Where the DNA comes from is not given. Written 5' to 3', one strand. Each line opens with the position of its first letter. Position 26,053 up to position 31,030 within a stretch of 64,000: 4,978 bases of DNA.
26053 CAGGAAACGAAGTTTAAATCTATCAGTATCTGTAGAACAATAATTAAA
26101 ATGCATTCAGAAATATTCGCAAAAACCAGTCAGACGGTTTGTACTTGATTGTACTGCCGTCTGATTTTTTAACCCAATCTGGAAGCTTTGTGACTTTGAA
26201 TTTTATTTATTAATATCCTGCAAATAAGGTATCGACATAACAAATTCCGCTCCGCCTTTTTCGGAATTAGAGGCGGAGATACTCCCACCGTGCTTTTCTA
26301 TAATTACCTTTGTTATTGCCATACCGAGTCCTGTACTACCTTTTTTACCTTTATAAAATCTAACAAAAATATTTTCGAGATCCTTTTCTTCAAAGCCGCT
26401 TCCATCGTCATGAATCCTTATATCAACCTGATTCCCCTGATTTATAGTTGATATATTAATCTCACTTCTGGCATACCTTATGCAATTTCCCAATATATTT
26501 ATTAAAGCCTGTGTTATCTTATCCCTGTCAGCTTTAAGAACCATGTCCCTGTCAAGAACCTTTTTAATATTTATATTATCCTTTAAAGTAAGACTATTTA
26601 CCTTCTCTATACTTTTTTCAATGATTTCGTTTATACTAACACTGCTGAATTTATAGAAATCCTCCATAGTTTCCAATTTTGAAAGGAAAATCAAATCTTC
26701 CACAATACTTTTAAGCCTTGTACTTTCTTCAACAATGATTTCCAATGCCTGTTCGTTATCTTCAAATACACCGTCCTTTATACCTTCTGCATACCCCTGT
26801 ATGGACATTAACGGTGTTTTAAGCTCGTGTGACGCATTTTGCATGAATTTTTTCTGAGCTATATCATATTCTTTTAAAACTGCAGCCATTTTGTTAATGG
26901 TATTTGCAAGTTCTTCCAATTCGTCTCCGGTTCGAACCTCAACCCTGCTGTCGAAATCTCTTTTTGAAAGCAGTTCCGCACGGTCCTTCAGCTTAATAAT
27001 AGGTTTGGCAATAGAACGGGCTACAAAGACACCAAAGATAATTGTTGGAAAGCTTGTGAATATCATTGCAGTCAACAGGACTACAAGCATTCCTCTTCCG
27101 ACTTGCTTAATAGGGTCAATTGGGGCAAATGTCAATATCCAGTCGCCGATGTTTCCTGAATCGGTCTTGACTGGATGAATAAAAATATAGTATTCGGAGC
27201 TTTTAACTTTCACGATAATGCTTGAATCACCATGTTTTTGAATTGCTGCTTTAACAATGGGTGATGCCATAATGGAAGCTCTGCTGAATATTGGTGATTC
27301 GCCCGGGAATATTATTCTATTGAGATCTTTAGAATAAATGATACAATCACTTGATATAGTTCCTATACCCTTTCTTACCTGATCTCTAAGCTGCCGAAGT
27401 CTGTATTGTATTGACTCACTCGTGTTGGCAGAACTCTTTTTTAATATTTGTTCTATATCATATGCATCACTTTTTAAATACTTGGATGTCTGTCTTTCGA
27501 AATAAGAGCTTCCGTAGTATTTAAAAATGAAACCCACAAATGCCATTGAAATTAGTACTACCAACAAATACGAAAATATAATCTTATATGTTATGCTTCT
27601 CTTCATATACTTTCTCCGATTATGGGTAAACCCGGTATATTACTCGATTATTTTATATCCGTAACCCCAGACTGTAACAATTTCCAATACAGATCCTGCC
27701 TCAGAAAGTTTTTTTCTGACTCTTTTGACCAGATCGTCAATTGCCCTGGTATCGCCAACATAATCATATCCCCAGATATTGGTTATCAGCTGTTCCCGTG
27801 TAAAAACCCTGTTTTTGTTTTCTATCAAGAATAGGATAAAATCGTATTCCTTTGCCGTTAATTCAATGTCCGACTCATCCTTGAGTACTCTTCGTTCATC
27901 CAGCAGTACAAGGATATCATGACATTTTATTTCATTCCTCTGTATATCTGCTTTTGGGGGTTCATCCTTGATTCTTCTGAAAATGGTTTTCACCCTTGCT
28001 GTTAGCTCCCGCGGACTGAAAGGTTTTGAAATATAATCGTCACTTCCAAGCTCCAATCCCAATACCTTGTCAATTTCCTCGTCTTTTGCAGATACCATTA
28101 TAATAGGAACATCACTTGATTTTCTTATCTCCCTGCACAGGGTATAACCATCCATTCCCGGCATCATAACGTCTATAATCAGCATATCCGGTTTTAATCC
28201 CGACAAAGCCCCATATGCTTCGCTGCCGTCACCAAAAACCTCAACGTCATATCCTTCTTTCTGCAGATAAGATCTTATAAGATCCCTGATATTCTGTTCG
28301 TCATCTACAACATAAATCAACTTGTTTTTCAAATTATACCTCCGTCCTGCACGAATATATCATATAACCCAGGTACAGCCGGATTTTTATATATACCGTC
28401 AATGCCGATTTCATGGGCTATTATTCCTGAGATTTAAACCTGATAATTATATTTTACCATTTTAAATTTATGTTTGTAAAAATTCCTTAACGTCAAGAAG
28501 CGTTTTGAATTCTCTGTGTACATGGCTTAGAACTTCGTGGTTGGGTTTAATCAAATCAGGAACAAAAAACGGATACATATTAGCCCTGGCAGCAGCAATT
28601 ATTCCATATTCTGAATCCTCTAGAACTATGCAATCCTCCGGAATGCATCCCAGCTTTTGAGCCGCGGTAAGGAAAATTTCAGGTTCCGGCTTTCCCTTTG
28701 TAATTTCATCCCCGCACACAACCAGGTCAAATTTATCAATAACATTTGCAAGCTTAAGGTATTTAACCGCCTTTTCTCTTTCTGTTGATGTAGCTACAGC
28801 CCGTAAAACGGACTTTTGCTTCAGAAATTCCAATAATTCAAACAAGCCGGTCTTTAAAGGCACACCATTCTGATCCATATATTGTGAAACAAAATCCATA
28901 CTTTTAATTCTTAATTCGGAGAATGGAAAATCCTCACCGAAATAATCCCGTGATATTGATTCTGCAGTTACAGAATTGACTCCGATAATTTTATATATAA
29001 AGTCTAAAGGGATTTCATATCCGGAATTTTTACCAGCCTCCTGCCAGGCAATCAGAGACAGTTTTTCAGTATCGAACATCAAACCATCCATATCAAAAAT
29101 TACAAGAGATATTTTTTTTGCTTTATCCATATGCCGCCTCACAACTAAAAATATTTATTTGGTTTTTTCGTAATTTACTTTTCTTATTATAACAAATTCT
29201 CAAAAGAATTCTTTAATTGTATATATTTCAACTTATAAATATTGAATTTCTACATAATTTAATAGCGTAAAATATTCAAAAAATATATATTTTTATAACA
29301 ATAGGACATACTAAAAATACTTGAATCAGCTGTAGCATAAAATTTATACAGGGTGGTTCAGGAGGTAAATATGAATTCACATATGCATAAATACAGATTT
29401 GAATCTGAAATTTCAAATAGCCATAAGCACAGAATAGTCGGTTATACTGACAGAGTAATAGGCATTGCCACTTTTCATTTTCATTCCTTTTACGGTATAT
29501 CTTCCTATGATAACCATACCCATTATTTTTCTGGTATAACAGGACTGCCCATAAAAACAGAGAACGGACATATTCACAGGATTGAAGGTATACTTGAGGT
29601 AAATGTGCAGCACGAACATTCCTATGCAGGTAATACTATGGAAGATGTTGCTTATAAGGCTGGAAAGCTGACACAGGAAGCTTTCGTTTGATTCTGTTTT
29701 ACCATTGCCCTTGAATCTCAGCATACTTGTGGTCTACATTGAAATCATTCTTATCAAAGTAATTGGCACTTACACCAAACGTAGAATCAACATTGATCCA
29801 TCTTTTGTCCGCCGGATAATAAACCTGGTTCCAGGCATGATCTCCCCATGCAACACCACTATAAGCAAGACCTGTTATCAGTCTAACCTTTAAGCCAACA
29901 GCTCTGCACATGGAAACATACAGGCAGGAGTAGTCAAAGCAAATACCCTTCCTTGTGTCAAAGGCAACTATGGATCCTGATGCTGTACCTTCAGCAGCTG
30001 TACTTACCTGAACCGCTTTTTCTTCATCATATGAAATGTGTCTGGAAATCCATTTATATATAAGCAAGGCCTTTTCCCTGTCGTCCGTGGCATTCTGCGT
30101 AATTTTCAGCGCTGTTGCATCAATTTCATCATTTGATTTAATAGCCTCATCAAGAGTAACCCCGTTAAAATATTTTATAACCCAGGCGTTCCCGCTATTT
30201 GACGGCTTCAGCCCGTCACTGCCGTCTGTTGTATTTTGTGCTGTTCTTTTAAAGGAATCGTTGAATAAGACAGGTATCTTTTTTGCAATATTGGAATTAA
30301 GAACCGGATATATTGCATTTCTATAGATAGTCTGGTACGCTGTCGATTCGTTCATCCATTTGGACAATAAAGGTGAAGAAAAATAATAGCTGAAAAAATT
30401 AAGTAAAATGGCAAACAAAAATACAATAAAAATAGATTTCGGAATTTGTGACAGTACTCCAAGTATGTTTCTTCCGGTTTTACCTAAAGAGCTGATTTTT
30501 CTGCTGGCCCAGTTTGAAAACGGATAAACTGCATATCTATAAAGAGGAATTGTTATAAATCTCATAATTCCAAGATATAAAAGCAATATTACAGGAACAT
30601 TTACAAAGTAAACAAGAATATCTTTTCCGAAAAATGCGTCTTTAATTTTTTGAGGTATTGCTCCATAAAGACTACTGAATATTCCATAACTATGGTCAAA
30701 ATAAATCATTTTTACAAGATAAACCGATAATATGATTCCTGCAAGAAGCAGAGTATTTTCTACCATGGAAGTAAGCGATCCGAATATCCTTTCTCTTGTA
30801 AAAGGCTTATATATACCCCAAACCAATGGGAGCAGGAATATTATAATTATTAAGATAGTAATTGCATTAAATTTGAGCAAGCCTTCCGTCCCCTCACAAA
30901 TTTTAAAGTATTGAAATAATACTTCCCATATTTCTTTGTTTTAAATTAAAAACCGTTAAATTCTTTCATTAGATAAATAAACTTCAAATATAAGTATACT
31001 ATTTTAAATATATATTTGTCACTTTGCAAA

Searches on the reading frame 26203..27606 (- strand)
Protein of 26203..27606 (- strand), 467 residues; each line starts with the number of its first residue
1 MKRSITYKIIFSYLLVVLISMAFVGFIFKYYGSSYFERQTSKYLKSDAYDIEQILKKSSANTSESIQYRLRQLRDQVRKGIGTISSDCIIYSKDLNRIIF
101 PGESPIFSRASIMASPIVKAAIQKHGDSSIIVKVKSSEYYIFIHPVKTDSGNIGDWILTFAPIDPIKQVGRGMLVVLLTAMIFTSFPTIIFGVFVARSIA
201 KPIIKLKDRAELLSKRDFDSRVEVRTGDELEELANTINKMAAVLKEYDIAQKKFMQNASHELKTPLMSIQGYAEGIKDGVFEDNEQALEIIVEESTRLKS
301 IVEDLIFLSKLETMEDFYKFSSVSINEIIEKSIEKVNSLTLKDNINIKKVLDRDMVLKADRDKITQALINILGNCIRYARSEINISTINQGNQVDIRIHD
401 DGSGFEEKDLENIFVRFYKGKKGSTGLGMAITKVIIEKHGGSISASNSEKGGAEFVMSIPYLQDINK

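Call 47: search_protein_families(library=pfam, proteins=[window:26203-27606:-], max_evalue=1e-8)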
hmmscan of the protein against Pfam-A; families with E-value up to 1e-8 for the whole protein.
window:26203-27606:- (467 aa): 3 families
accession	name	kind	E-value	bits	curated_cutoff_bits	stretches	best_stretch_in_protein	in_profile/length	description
PF02518.31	HATPase_c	-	2.3e-21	76.8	26.4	1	360-461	2-109/111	Histidine kinase-, DNA gyrase B-, and HSP90-like ATPase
PF00512.31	HisKA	-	3.9e-18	65.7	26.9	1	251-312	2-64/66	His Kinase A (phospho-acceptor) domain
PF00672.30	HAMP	-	9.2e-12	45.5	25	1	194-245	1-52/53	HAMP domain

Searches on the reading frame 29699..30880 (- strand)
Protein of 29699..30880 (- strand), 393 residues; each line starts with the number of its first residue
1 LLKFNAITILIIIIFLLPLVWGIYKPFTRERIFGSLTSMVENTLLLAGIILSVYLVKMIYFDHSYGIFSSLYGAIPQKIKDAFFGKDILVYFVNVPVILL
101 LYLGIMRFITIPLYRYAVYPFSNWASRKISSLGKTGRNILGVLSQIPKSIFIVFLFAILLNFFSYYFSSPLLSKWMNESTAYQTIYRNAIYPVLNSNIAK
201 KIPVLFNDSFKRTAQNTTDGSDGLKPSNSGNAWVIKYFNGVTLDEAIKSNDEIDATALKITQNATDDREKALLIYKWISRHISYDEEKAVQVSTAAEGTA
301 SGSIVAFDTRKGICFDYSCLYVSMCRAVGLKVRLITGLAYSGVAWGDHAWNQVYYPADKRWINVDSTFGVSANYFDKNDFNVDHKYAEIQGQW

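Call 47: search_protein_families(library=pfam, proteins=[window:29699-30880:-], max_evalue=1e-8)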
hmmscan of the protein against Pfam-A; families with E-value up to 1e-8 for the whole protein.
window:29699-30880:- (393 aa): 1 family
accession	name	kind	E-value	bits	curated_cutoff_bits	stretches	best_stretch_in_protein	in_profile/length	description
PF01841.26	Transglut_core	-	1.1e-22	80.7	23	1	255-365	2-107/108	Transglutaminase-like superfamily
